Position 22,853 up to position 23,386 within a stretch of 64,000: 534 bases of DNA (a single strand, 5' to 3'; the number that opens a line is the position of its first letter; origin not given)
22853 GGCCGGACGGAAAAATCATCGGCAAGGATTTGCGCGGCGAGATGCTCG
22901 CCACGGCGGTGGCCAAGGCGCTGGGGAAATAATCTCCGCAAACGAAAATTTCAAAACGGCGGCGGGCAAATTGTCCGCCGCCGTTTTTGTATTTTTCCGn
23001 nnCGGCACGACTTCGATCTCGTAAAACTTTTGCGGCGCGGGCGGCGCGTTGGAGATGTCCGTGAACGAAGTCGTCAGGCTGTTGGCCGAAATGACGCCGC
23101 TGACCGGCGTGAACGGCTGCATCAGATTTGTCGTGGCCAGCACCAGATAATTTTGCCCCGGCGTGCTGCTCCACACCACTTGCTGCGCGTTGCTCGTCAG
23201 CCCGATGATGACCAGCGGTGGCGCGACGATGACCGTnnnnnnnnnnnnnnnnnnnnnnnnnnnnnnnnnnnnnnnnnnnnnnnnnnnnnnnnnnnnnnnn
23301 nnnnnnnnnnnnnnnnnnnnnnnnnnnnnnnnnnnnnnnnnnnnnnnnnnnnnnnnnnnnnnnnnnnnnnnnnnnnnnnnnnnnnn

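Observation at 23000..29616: Starch-type utilisation cluster built around a pseudopilin instead of an obvious transporter or binding pair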

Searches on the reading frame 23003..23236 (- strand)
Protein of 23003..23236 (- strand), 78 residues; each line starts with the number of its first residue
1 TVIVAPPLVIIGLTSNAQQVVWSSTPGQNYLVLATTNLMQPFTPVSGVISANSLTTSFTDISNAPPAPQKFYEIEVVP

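Call 72: search_protein_families(library=pfam, proteins=[window:23003-23236:-], max_evalue=1)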
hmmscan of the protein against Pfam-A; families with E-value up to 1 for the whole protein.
seq(78 aa): 0 families

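Call 78: search_protein_families(library=ncbifam, proteins=[window:23003-23236:-], max_evalue=1)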
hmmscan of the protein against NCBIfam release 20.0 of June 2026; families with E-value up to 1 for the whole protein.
seq(78 aa): 0 families
